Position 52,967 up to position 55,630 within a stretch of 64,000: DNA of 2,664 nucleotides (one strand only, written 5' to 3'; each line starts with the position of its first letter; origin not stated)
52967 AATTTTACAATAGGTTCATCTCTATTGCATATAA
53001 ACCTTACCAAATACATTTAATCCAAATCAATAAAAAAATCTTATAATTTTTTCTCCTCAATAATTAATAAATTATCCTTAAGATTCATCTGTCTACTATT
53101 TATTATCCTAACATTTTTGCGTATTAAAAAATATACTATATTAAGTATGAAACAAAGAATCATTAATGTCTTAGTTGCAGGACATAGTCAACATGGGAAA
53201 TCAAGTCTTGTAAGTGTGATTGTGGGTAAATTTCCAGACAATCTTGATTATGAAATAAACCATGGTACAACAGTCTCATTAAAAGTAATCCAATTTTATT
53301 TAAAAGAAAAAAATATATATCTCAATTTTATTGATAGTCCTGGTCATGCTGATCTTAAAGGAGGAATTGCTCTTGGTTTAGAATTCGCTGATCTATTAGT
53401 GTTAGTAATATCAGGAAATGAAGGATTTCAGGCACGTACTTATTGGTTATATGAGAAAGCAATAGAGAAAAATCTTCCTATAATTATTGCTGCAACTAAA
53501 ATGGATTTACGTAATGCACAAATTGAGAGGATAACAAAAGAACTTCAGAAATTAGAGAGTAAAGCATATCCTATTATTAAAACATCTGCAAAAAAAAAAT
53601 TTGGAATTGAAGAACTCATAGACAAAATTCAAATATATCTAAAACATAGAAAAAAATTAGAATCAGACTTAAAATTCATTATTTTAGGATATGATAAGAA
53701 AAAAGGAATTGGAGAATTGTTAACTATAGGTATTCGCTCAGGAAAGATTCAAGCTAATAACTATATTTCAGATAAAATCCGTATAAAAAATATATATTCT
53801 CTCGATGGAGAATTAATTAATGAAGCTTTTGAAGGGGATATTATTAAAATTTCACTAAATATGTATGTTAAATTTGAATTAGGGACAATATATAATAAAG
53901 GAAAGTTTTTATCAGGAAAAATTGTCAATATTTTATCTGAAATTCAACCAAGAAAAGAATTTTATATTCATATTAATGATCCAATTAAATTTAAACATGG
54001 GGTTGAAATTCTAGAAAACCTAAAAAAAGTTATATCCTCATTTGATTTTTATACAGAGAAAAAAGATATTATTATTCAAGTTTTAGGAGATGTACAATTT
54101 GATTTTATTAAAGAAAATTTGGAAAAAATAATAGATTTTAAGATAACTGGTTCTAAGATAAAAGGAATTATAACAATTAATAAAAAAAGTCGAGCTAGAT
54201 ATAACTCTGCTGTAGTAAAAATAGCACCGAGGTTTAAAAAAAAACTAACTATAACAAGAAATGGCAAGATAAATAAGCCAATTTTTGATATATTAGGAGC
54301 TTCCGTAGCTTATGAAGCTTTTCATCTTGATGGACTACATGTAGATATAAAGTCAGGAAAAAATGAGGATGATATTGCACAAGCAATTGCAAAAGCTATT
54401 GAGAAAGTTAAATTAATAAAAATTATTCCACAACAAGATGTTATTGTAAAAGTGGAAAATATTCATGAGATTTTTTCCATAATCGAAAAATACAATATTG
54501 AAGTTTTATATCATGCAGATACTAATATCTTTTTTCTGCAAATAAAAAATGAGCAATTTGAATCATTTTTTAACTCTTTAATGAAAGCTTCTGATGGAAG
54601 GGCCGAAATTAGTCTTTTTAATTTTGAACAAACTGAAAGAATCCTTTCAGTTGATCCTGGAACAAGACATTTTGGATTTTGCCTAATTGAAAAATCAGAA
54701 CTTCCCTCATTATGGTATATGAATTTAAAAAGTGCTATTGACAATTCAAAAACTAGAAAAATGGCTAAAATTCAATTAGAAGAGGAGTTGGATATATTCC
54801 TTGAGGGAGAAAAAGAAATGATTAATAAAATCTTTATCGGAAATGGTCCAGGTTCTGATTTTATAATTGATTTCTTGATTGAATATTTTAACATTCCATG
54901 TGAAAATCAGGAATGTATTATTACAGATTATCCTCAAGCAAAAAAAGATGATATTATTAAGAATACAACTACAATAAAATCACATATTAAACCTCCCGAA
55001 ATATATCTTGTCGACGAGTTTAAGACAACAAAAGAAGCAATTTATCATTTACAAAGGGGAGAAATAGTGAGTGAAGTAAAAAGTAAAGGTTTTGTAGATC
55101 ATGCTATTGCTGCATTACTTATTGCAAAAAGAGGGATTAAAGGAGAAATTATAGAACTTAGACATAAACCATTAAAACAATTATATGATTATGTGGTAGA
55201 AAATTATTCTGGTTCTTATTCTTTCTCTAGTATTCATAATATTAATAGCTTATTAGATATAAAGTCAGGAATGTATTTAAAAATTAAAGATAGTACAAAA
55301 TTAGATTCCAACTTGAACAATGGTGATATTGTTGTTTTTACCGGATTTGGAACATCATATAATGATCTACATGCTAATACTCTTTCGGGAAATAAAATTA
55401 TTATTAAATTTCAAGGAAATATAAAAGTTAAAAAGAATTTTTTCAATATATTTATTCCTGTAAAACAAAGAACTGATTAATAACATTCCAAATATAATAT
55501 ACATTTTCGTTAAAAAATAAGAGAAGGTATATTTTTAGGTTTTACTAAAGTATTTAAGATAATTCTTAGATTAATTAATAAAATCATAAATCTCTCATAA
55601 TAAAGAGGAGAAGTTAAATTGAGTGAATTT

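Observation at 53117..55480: EF-G/EF-Tu-like translational GTPase fused to a YqgF/RuvX-type RNase H-fold nuclease domain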

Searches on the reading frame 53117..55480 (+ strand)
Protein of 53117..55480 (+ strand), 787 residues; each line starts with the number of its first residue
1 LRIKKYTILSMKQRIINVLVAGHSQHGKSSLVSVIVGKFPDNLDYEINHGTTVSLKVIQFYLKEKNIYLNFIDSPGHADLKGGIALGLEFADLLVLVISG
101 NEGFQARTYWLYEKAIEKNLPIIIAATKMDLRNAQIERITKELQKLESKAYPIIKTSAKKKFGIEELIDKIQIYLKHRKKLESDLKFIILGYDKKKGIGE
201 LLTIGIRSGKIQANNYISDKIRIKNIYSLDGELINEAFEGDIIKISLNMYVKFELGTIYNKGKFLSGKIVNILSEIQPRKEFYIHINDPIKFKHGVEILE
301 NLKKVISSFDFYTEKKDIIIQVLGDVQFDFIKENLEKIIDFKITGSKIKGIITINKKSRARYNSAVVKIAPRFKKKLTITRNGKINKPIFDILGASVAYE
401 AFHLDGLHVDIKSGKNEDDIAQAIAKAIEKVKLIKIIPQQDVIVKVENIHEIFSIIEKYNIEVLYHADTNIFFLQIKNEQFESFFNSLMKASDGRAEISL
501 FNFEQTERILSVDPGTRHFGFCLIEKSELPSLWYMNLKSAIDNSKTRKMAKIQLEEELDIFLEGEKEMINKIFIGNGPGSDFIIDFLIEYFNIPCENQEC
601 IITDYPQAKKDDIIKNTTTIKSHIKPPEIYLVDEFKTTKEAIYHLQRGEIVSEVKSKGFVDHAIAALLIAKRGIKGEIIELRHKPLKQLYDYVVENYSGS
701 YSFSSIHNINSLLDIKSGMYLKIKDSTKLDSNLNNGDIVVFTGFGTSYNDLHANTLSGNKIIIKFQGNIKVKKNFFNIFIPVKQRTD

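Call 3: search_protein_families(library=pfam, proteins=[window:53117-55480:+], max_evalue=1)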
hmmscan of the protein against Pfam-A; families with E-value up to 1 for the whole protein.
window:53117-55480:+ (787 aa): 13 families
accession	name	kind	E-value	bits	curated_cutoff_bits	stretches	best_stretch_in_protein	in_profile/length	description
PF00009.33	GTP_EFTU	-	1.5e-27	96.8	26.5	1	14-175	2-186/188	Elongation factor Tu GTP binding domain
PF00071.28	Ras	-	2.6e-07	30.8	21.6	1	18-171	2-156/162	Ras family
PF01926.29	MMR_HSR1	-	4.1e-07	30.5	21.9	1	18-128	2-113/113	50S ribosome-binding GTPase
PF02421.24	FeoB_N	-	1.6e-06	28.2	27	1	17-171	2-156/156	Ferrous iron transport protein B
PF08477.19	Roc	-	0.00047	20.8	27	1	18-130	2-119/119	Ras of Complex, Roc, domain of DAPkinase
PF03193.22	RsgA_GTPase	-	0.0075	16.6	30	1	114-172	48-105/174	RsgA GTPase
PF03652.20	RuvX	-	0.011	16.5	29.2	1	618-669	79-128/134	Holliday junction resolvase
PF00025.27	Arf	-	0.017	15.1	22.3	1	112-172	108-171/174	ADP-ribosylation factor family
PF16658.11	RF3_C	-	0.026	14.8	40.1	1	283-341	14-74/132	Class II release factor RF3, C-terminal domain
PF12631.12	MnmE_helical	-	0.15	12.6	40.1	1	105-184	96-143/211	MnmE helical domain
PF03308.22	MeaB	-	0.15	11.5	23.1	1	121-178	204-238/273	Methylmalonyl Co-A mutase-associated GTPase MeaB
PF02343.21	TRA-1_regulated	-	0.17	12.3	27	1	587-610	78-101/129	TRA-1 regulated protein R03H10.4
PF17831.6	PDH_E1_M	-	0.17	11.7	23.2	1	144-207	40-101/229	Pyruvate dehydrogenase E1 component middle domain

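Call 4: search_protein_families(library=ncbifam, proteins=[window:53117-55480:+], max_evalue=1)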
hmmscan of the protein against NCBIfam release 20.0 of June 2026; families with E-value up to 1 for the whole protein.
window:53117-55480:+ (787 aa): 37 families (the best 25 are shown)
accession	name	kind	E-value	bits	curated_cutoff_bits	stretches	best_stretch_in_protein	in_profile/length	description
NF012153.1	tet_protect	equivalog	1.2e-20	73.4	775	2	41-146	41-144/614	tetracycline resistance ribosomal protection protein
TIGR01393.1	lepA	equivalog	2.8e-19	68.9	533.9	1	39-217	39-222/595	translation elongation factor 4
TIGR00475.1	selB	equivalog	3.1e-18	65.8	242.25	1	16-300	1-300/581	selenocysteine-specific translation elongation factor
TIGR00487.1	IF-2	equivalog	5.3e-18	65.1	424.4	1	16-214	88-291/587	translation initiation factor IF-2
NF009381.0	PRK12740.1-5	subfamily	1.3e-17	63.5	583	1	44-145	53-152/692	elongation factor G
TIGR00231.1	small_GTP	domain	1.4e-16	60.7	42.5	1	14-171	2-162/164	GTP-binding protein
TIGR01394.1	TypA_BipA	equivalog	1.2e-14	53.5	757.3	1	38-146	37-143/594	translational GTPase TypA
NF001964.0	PRK00741.1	equivalog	3e-14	52.3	473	2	41-180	57-198/529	peptide chain release factor 3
NF033148.1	tet_protect_M_W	exception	9e-13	47.4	1100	2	41-145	44-146/639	TetM/TetW/TetO/TetS family tetracycline resistance ribosomal protection protein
NF009377.1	PRK12740.1-1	equivalog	1.1e-12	47.2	890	1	13-145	11-156/700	elongation factor G-like protein EF-G2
TIGR00503.1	prfC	equivalog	1.4e-12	46.9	466.95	2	41-153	56-167/527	peptide chain release factor 3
NF003077.0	PRK04000.1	equivalog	1.1e-11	44.6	315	2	69-182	87-207/412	translation initiation factor IF-2 subunit gamma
TIGR03680.1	eif2g_arch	equivalog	4.8e-11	42.5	514.5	2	69-188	83-210/407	translation initiation factor IF-2 subunit gamma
NF058620.1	EFG2_Bacteroid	exception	1.2e-09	37.1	1000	1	41-173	50-180/717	elongation factor G2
NF012155.1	tet_protect_M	exception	1.5e-09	36.6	1420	2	41-142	44-143/639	tetracycline resistance ribosomal protection protein Tet(M)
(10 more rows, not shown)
